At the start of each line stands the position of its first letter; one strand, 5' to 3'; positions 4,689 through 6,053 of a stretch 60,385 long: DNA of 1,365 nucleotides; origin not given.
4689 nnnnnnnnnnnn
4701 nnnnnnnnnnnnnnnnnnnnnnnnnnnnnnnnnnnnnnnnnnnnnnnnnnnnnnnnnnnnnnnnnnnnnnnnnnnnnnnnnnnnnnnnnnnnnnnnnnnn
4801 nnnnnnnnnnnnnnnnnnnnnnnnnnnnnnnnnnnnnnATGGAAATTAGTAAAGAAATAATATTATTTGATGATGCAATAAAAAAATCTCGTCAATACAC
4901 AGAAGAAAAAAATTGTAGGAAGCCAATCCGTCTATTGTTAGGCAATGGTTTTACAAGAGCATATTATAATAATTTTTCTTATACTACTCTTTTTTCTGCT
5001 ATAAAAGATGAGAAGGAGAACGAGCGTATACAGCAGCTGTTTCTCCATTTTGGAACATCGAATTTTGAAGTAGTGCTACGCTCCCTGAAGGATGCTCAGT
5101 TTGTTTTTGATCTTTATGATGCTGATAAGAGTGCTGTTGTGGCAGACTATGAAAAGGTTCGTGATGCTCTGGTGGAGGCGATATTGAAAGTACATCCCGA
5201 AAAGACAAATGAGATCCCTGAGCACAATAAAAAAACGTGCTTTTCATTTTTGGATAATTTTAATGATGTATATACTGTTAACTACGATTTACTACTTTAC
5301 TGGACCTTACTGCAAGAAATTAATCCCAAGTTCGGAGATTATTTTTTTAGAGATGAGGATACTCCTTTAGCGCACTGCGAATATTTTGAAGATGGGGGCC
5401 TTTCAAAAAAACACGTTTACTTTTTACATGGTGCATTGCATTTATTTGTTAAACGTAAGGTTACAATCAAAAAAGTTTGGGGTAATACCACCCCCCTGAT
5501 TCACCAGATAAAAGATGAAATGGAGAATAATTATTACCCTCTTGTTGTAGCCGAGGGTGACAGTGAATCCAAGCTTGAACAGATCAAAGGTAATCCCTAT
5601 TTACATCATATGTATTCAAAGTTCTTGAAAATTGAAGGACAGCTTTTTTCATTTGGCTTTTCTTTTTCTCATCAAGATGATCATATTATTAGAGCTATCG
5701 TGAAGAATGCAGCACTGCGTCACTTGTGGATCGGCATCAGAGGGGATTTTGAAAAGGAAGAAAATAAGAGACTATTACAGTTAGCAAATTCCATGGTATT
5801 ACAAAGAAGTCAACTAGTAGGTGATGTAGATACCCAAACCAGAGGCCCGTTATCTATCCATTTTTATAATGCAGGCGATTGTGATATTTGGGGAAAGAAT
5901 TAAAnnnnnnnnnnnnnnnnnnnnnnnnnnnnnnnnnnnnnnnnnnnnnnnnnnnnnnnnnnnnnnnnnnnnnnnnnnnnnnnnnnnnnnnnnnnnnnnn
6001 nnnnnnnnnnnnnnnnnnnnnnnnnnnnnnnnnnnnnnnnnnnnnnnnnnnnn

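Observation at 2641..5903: LexA-like repressor leads a four-gene operon ending in a DUF2130 coiled-coil/PD-(D/E)xK-like protein and a SIR2-like (DUF4917) protein: candidate DNA-damage-inducible defence module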

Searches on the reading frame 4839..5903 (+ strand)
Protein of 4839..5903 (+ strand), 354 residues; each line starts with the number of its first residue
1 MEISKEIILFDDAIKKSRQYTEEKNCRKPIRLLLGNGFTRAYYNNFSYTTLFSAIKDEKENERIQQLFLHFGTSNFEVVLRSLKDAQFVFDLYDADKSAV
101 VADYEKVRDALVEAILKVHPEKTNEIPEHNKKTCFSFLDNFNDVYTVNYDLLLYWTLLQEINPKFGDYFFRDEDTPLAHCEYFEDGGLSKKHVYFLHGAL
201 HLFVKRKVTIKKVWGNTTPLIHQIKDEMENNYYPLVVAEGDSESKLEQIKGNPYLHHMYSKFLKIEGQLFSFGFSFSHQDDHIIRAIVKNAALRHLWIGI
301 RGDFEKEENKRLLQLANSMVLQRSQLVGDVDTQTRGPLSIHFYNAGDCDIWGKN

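Call 5: search_protein_families(library=pfam, proteins=[window:4839-5903:+], max_evalue=0.01)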
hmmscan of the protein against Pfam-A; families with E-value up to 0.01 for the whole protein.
window:4839-5903:+ (354 aa): 2 families
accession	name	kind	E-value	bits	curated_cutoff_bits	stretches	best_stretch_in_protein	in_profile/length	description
PF16263.11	DUF4917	-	1e-51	176.7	28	1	32-351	1-311/311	Domain of unknown function (DUF4917)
PF13289.12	SIR2_2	-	0.00073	20.1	24.5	1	144-314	3-134/141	SIR2-like domain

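Call 6: search_protein_families(library=padloc, proteins=[window:4839-5903:+], max_evalue=0.01)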
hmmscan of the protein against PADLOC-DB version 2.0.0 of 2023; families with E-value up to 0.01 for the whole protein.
window:4839-5903:+ (354 aa): 3 families
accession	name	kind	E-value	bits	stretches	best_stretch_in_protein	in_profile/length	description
PDLC04960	PDC-S21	-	1.3e-90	302.2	1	6-352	3-335/336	-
PDLC04961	PDC-S21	-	4.9e-75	250.8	1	25-316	21-309/336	-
PDLC04093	SIR2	-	0.00068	16.7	1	70-292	76-293/395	-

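Call 7: search_protein_families(library=ncbifam, proteins=[window:4839-5903:+], max_evalue=0.01)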
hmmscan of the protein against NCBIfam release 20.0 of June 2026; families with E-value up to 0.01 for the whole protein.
window:4839-5903:+ (354 aa): 0 families

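Call 8: search_protein_families(library=phrogs, proteins=[window:4839-5903:+], max_evalue=0.01)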
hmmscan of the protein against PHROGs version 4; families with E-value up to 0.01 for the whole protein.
window:4839-5903:+ (354 aa): 1 family
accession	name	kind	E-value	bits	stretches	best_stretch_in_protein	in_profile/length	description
phrog_30889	-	unknown function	3.1e-40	139.2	1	31-300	24-302/348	-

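Call 12: find_homologous_proteins(query=window:4839-5903:+, max_evalue=0.00001)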
Query window:4839-5903:+ (354 aa): 633 proteins with E <= 0.00001 among 2148 candidates; the best 120 are listed.
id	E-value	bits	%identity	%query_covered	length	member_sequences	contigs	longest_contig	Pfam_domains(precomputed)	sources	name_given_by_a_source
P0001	1.6e-240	816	100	100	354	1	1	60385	PF16263.11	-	-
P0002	1.8e-190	651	77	100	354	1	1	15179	PF16263.11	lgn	-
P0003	1.4e-142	493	60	99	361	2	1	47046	PF13289.13,PF16263.11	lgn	-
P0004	1.2e-140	487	59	100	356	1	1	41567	PF16263.11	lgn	-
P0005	8.6e-138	478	59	98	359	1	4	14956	PF16263.11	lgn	-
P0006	1.4e-134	467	58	97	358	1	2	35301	PF13289.13,PF16263.11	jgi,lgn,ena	jgi:hypothetical protein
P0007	3.7e-133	462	58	100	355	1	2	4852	PF13289.13,PF16263.11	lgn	-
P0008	1.9e-132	460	57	100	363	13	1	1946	PF16263.11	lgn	-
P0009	9.0e-130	451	56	98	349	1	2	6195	PF16263.11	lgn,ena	-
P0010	1.5e-128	447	56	100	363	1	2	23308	PF16263.11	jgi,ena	-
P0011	1.2e-127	444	57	98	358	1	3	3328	PF16263.11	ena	-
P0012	2.9e-121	423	55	98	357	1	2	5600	PF16263.11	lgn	-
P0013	2.8e-120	420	53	99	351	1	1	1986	PF16263.11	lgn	-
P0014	4.4e-120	419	54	99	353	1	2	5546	PF16263.11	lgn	-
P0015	2.2e-118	414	54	99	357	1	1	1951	PF16263.11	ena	-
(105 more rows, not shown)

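Call 13: find_encoding_contigs(protein=P0002, flank=8000, max_places=3)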
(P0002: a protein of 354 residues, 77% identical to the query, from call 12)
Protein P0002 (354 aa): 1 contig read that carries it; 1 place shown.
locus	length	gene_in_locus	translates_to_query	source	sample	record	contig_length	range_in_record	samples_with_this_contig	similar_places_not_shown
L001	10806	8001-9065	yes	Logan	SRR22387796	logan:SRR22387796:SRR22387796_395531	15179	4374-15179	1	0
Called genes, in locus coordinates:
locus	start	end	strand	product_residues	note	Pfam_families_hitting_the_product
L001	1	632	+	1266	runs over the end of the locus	PF25199:nSTAND_NTPase5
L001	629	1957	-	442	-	PF00239:Resolvase, PF07508:Recombinase, PF13408:Zn_ribbon_recom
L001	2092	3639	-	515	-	PF17289:Terminase_6C (weak)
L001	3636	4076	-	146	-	-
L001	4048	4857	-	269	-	PF01555:N6_N4_Mtase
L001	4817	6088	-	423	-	PF02195:ParB_N, PF01555:N6_N4_Mtase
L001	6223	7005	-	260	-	-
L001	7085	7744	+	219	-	PF00717:Peptidase_S24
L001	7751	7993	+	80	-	PF09954:DUF2188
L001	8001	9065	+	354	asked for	PF16263:DUF4917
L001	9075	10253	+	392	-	-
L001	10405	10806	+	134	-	?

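Call 14: find_encoding_contigs(protein=P0003, flank=8000, max_places=3)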
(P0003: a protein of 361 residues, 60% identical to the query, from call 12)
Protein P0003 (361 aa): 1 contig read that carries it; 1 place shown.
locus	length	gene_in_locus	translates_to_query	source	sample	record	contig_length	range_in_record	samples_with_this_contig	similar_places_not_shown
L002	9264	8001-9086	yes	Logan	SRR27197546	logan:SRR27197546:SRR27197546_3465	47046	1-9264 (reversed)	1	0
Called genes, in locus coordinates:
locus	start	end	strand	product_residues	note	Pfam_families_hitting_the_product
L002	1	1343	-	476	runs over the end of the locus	PF04607:RelA_SpoT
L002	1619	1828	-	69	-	-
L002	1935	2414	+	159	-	-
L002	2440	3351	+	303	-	PF07508:Recombinase, PF13408:Zn_ribbon_recom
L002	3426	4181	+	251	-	PF02384:N6_Mtase (faint), PF01555:N6_N4_Mtase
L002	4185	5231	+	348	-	PF00145:DNA_methylase, PF09445:Methyltransf_15 (faint)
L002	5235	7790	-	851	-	PF04851:ResIII, PF18766:SWI2_SNF2, PF00271:Helicase_C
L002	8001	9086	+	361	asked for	PF13289:SIR2_2 (faint), PF16263:DUF4917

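Call 15: find_encoding_contigs(protein=P0004, flank=8000, max_places=3)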
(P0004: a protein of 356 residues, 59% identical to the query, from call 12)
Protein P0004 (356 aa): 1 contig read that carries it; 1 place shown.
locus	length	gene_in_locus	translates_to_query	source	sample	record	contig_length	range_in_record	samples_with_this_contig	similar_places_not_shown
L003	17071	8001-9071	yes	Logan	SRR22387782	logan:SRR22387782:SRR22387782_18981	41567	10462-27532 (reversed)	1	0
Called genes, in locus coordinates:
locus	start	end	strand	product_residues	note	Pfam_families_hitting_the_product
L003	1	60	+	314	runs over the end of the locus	PF00438:S-AdoMet_synt_N, PF02772:S-AdoMet_synt_M, PF02773:S-AdoMet_synt_C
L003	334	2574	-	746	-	PF00881:Nitroreductase, PF02624:YcaO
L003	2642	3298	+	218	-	PF10026:DUF2268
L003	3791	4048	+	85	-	-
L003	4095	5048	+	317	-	-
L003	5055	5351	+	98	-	-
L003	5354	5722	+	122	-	-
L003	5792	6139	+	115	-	PF03819:MazG (weak), PF12643:MazG-like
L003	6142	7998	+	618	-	PF04851:ResIII (faint), PF20720:nSTAND3 (faint), PF09848:SLFN-g3_helicase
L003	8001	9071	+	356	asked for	PF16263:DUF4917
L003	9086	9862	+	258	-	-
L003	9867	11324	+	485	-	PF01930:Cas_Cas4, PF13482:RNase_H_2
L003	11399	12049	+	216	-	-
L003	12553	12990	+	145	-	PF18809:PBECR1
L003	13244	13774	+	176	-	PF01936:NYN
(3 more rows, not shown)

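Call 38: find_related_loci(query=A1, collection=genome_contigs, flank=7000)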
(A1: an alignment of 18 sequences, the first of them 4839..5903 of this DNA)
Query A1 (354 aa) in genome_contigs; peptide patterns used: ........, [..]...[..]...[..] (x = any residue, [..] = any of these).
599 stretches matched a pattern (row limit reached: there are more); 513 encode a relative of the query (tblastn E <= 1e-3); the best 80 are kept; 80 distinct loci.
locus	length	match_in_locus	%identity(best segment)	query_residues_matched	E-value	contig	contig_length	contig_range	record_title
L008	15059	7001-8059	59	1-352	4e-141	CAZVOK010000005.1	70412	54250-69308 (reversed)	MAG TPA_asm: uncultured Candidatus Peribacteria bacterium isolate binchicken_co105_403 genome assembly, contig: NODE_413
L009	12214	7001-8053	50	6-354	4e-118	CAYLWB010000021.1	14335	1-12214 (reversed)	MAG TPA_asm: uncultured Candidatus Peribacteria bacterium isolate SRP300315_co1_78 genome assembly, contig: NODE_1892_le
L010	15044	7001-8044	40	6-353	6e-73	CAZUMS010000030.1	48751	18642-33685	MAG TPA_asm: uncultured bacterium isolate binchicken_co199_85 genome assembly, contig: NODE_773_length_48751_cov_15.2050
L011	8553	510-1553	40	6-353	6e-73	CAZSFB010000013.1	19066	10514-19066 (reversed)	MAG TPA_asm: uncultured bacterium isolate binchicken_co350_53 genome assembly, contig: NODE_3530_length_19066_cov_4.7424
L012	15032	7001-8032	38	10-352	2e-72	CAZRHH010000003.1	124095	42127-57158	MAG TPA_asm: uncultured Dehalococcoidia bacterium isolate SRP136066_co1_29 genome assembly, contig: NODE_70_length_12409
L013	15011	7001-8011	35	7-352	6e-63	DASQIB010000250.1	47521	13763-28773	MAG TPA_asm: Gemmatimonadales bacterium isolate SMAG_U11848 k141_258319, whole genome shotgun sequence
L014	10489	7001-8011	33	7-354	5e-60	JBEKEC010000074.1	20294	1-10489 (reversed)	MAG: Tepidisphaeraceae bacterium isolate SPRUCE 198 SPRUCE_198_74, whole genome shotgun sequence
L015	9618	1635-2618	37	30-352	1e-59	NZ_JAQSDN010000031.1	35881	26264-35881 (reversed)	MAG: Polaromonas sp. isolate D1-2020 MAG014 NODE_295_length_35881_cov_11.440937, whole genome shotgun sequence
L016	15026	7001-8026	35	3-353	2e-58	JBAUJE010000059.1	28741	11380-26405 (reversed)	MAG: Coleofasciculaceae cyanobacterium isolate MFD12152_ilm_asm_bin12 k127_83000, whole genome shotgun sequence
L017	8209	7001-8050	35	2-352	4e-58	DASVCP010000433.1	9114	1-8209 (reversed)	MAG TPA_asm: Gammaproteobacteria bacterium isolate SMAG_U2009 k141_664347, whole genome shotgun sequence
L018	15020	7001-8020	34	3-351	4e-58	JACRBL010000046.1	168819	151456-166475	MAG: Chloroflexi bacterium isolate NC_groundwater_1619_Pr3_B-0.1um_56_27 SR-2_scaffold_141_2685565, whole genome shotgun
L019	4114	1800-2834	34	1-353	2e-58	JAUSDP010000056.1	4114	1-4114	MAG: bacterium isolate E14_maxbin.078_sub E14_k141_1465787, whole genome shotgun sequence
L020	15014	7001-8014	35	7-352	7e-58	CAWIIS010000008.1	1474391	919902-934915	MAG: Nitrospirota bacterium isolate MFD03899.bin.2.142 genome assembly, contig: contig_4363, whole genome shotgun sequen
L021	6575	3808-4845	34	6-352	5e-58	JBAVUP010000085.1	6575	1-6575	MAG: Desulfobaccales bacterium isolate MFD02222_ilm_asm_bin18 k127_9304, whole genome shotgun sequence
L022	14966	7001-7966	36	32-352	1e-57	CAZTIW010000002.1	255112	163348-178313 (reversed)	MAG TPA_asm: uncultured Thermoanaerobaculia bacterium isolate SRP287453_co1_69 genome assembly, contig: NODE_25_length_2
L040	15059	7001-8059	35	6-352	7e-55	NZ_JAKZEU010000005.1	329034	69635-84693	Paracoccus albicereus strain TK19116 scaffold5, whole genome shotgun sequence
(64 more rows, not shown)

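Call 45: search_protein_families(library=pfam, proteins=[L040:446-1924:+, L040:2720-4498:+, L040:5404-6768:+, L040:6761-6988:+, L040:8053-11289:+, L040:11465-12244:+, L009:4815-6107:+, L009:6126-6713:+, L009:6726-6944:+, L008:5587-6981:+], max_evalue=0.001)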
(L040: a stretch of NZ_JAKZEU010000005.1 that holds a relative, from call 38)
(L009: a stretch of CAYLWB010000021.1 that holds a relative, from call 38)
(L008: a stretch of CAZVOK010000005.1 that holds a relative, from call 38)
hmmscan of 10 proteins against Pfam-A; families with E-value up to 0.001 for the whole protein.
L040:446-1924:+ (493 aa): 3 families
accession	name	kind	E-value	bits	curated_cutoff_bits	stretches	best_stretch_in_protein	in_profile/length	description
PF00239.26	Resolvase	-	9.6e-40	136.5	23.3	1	69-221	2-145/145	Resolvase, N terminal domain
PF07508.19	Recombinase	-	3.7e-14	53.2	21.1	1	244-327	4-101/102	Recombinase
PF13408.12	Zn_ribbon_recom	-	2.5e-08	34.6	25.3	1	343-403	1-58/58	Recombinase zinc beta ribbon domain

L040:2720-4498:+ (593 aa): 6 families
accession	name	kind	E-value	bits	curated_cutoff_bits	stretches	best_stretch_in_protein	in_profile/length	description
PF02384.22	N6_Mtase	-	9.6e-99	331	20.4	1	247-557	3-310/311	N-6 DNA Methylase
PF12161.14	HsdM_N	-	2.7e-29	103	24.5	1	98-233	1-135/135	HsdM N-terminal domain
PF07669.17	Eco57I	-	7e-07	29.9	25.3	1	347-455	69-164/171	Eco57I restriction-modification methylase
PF01170.24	UPF0020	-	1.2e-05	25.5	22.3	1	279-312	17-50/197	RMKL-like, methyltransferase domain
PF05175.20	MTS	-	0.00012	22.2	23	1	279-378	20-111/170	Methyltransferase small domain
PF20473.4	MmeI_Mtase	-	0.00044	19.9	27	0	290-312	19-41/259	MmeI, DNA-methyltransferase domain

L040:5404-6768:+ (455 aa): 1 family
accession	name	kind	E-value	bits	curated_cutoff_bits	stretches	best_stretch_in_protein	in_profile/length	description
PF01420.25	Methylase_S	-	1.3e-13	52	22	1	172-219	111-160/168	Type I restriction modification DNA specificity domain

L040:6761-6988:+ (76 aa): 1 family
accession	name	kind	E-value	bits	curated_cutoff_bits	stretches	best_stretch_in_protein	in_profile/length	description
PF09954.14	DUF2188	-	2.1e-18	66.6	22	1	9-67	4-62/62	Uncharacterized protein conserved in bacteria (DUF2188)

L040:8053-11289:+ (1079 aa): 5 families
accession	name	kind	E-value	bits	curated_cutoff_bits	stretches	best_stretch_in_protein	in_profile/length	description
PF18766.7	SWI2_SNF2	-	3.7e-78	262.6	26.7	1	318-547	1-220/221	SWI2/SNF2 ATPase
PF04313.20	HSDR_N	-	1.5e-35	123.3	25.1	1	14-227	3-197/198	Type I restriction enzyme R protein N terminus (HSDR_N)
PF22679.2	T1R_D3-like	-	5e-23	82.7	27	1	586-728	2-157/158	Type I restriction enzyme subunit R domain 3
PF04851.21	ResIII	-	3.9e-18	66.3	22.5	1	316-482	5-162/164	Type III restriction enzyme, res subunit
PF11867.13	T1RH-like_C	-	4.3e-10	39.9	26.8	1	793-1041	57-298/329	Type I restriction enzyme HindI endonuclease subunit-like, C-terminal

L040:11465-12244:+ (260 aa): 0 families

L009:4815-6107:+ (431 aa): 0 families

L009:6126-6713:+ (196 aa): 0 families

L009:6726-6944:+ (73 aa): 1 family
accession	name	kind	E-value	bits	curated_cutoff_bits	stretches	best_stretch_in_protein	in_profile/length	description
PF12728.13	HTH_17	-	7.1e-05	23.4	27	1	17-64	1-42/51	Helix-turn-helix domain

L008:5587-6981:+ (465 aa): 3 families
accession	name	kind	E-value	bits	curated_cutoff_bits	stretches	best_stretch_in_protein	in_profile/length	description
PF13676.11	TIR_2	-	1.2e-27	97.2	28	1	78-200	1-122/122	TIR domain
PF01582.25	TIR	-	1.2e-14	55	21.3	1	78-165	4-93/179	TIR domain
PF01726.22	LexA_DNA_bind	-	3.2e-05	24.1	23.7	1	10-63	4-58/65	LexA DNA binding domain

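Call 48: search_protein_families(library=pfam, alignment_id=A2, max_evalue=0.0001)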
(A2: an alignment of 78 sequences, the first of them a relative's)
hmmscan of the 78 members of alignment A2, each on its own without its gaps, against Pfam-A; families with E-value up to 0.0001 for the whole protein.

A. member 1, L008:5587-6981:+ (465 aa): 3 families
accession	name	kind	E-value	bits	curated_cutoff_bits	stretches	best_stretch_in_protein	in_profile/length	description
PF13676.11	TIR_2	-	1.2e-27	97.2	28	1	78-200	1-122/122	TIR domain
PF01582.25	TIR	-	1.2e-14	55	21.3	1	78-165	4-93/179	TIR domain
PF01726.22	LexA_DNA_bind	-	3.2e-05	24.1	23.7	1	10-63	4-58/65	LexA DNA binding domain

B. families by the number of members that match (of 78 scanned): 80 families (the first 25 are shown)
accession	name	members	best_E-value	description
PF01420.25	Methylase_S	8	1.3e-32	Type I restriction modification DNA specificity domain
PF18766.7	SWI2_SNF2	6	3.1e-83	SWI2/SNF2 ATPase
PF04313.20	HSDR_N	6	3.2e-46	Type I restriction enzyme R protein N terminus (HSDR_N)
PF22679.2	T1R_D3-like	6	1.8e-26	Type I restriction enzyme subunit R domain 3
PF04851.21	ResIII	6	3.9e-23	Type III restriction enzyme, res subunit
PF11867.13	T1RH-like_C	5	3.3e-133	Type I restriction enzyme HindI endonuclease subunit-like, C-terminal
PF02384.22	N6_Mtase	2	1.4e-103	N-6 DNA Methylase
PF04471.18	Mrr_cat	2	1.5e-30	Restriction endonuclease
PF13304.12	AAA_21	2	1.5e-15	AAA domain, putative AbiEii toxin, Type IV TA system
PF13560.12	HTH_31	2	2.8e-12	Helix-turn-helix domain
PF12710.13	HAD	2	2.3e-10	haloacid dehalogenase-like hydrolase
PF07669.17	Eco57I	2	5e-09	Eco57I restriction-modification methylase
PF00270.35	DEAD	2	6.2e-07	DEAD/DEAH box helicase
PF09561.16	RE_HpaII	1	5e-99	HpaII restriction endonuclease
PF07733.18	DNA_pol3_alpha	1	1.5e-94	Bacterial DNA polymerase III alpha NTPase domain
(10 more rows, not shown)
